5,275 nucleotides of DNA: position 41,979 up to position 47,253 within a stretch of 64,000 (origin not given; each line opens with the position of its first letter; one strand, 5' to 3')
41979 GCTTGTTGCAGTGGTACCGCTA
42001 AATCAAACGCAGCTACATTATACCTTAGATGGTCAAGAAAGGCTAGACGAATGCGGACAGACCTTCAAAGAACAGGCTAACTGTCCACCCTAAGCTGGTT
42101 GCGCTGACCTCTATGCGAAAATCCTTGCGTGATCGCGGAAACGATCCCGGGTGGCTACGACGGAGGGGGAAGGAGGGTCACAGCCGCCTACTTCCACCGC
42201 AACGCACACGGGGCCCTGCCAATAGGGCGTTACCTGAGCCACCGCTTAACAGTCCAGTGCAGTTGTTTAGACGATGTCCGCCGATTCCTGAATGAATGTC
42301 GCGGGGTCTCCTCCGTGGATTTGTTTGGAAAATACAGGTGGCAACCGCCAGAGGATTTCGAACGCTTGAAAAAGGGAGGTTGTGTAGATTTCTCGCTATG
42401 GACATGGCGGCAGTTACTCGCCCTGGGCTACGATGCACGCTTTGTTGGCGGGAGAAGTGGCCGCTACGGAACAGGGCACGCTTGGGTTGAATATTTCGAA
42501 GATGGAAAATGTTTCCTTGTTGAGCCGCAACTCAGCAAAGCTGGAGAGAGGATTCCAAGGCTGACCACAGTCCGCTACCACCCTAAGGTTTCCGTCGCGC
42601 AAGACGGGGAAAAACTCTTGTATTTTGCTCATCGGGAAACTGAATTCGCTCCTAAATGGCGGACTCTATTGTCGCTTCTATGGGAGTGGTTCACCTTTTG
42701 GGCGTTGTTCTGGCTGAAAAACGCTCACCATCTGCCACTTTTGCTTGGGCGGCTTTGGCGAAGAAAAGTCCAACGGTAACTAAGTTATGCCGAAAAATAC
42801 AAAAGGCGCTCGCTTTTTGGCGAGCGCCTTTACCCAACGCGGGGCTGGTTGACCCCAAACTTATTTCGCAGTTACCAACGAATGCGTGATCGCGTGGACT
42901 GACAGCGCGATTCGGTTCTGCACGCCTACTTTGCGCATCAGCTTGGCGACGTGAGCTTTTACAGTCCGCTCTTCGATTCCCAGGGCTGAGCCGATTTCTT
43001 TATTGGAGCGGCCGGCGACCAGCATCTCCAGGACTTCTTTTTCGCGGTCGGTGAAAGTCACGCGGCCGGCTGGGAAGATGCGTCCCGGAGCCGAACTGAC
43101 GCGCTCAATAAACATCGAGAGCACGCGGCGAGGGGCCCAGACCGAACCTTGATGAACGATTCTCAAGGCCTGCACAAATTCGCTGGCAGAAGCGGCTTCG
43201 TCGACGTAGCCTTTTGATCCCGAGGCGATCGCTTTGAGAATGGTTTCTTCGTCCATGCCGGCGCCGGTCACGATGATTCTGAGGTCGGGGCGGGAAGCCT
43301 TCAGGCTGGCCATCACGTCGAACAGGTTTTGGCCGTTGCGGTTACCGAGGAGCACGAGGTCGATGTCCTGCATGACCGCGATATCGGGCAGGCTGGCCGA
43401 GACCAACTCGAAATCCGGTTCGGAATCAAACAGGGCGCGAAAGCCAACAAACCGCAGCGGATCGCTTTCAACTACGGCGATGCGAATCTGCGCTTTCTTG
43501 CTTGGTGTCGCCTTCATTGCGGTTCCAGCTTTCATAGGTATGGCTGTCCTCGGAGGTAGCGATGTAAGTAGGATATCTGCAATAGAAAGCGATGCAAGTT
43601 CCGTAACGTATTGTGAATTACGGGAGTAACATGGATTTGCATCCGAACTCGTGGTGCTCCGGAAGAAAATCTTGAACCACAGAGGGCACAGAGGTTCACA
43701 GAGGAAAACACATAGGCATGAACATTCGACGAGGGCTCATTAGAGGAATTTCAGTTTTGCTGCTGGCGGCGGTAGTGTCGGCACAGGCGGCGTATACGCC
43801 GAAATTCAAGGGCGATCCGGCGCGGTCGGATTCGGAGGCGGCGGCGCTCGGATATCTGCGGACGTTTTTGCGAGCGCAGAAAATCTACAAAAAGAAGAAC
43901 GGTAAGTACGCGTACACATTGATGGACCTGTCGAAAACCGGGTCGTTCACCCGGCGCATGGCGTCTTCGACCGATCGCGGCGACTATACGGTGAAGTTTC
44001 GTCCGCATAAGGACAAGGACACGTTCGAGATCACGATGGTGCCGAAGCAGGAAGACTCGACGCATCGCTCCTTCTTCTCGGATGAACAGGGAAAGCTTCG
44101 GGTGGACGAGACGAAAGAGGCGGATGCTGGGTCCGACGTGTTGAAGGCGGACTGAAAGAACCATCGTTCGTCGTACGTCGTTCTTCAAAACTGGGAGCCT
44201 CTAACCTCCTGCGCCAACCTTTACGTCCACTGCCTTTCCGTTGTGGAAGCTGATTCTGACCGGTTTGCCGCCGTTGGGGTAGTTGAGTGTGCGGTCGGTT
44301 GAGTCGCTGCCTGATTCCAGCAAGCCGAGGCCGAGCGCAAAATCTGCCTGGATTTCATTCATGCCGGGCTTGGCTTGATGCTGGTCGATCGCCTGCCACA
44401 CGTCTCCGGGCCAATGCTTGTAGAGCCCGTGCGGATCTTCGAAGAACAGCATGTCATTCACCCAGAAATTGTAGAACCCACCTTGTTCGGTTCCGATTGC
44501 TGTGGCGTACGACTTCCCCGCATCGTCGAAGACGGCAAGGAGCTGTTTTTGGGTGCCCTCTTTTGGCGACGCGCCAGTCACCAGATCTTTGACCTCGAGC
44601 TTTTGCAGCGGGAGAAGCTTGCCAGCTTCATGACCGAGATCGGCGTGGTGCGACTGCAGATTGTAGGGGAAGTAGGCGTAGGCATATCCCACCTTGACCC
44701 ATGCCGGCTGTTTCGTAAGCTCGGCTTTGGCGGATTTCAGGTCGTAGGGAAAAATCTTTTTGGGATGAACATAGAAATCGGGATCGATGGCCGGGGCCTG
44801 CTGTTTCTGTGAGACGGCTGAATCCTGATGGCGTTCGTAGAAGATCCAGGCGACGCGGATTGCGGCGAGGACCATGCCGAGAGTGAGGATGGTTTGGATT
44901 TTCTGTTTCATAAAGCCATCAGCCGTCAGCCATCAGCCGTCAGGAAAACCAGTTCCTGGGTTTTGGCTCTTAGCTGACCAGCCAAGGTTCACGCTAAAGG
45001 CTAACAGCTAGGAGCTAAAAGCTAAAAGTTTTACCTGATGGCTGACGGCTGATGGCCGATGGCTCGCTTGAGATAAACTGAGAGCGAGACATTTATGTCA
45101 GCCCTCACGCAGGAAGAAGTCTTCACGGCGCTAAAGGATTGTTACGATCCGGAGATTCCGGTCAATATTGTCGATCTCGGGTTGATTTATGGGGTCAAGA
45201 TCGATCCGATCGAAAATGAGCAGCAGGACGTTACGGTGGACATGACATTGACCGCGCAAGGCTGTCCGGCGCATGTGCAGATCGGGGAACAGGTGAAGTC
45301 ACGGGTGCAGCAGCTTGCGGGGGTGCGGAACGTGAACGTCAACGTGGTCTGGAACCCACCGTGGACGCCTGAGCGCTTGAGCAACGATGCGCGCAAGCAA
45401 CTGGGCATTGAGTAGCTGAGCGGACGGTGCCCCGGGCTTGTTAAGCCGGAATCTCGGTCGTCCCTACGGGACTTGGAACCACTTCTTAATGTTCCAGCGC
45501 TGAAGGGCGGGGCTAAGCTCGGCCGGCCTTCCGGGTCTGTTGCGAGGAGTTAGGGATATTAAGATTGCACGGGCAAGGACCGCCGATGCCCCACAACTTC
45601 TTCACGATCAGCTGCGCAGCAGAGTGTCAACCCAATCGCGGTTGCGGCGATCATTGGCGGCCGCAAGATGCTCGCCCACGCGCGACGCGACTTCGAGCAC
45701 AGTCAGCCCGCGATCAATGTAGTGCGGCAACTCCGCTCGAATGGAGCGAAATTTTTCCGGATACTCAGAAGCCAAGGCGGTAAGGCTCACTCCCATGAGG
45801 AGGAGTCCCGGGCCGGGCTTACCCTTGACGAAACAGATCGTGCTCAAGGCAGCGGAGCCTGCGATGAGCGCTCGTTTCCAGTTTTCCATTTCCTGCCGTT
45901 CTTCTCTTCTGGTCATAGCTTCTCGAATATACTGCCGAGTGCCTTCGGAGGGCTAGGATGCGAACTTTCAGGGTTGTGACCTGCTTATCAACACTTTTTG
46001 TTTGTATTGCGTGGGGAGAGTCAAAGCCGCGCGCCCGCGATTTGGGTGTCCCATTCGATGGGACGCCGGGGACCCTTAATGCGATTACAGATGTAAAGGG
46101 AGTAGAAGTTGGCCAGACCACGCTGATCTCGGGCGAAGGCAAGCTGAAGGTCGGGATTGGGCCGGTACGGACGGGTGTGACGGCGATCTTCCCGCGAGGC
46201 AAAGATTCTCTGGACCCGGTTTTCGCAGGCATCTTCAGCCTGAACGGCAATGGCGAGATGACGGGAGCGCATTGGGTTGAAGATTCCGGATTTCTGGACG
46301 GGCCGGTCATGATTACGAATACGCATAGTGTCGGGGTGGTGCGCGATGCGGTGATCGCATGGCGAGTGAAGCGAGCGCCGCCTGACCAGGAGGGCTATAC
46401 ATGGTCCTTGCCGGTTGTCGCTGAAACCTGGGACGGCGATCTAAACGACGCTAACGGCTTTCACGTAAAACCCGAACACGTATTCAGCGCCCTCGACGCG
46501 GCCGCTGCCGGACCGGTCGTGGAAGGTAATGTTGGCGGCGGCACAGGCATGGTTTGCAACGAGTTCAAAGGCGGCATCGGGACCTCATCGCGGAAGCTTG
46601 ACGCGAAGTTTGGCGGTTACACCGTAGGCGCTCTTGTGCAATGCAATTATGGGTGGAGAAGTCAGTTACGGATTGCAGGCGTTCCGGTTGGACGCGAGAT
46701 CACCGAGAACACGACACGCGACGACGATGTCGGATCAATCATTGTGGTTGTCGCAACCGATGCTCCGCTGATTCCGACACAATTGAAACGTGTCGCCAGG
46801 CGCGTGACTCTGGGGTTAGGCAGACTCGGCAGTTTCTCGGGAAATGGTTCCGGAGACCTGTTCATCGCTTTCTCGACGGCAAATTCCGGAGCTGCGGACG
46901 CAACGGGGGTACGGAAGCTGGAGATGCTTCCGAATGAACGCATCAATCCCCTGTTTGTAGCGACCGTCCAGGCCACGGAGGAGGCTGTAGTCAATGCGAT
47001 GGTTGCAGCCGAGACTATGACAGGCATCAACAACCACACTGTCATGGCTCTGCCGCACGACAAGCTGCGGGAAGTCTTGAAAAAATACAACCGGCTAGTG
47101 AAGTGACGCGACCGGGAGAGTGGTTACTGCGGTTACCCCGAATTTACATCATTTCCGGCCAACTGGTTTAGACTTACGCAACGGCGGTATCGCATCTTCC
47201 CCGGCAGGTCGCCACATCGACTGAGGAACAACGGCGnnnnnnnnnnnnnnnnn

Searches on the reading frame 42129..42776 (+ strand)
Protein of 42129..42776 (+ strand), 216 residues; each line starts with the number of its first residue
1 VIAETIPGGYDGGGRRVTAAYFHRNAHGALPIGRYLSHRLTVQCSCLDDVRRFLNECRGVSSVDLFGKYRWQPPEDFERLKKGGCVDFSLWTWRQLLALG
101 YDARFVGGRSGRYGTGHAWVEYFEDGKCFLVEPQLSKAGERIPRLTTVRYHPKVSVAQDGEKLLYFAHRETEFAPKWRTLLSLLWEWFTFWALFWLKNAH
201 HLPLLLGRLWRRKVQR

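Call 27: search_protein_families(library=pfam, proteins=[window:42129-42776:+], max_evalue=0.001)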
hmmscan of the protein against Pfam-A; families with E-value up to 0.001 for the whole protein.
window:42129-42776:+ (216 aa): 1 family
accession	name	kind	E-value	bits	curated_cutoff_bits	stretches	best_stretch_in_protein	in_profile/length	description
PF01841.26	Transglut_core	-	0.00014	22.6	23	1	70-124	39-98/108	Transglutaminase-like superfamily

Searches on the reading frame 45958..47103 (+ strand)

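Call 27: search_protein_families(library=pfam, proteins=[window:45958-47103:+], max_evalue=0.001)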
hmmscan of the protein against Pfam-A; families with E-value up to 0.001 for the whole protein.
window:45958-47103:+ (382 aa): 1 family
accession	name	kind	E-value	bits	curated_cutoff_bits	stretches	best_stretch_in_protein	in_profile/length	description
PF03576.19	Peptidase_S58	-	4.2e-118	394.8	23.9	1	41-362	1-307/307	Peptidase family S58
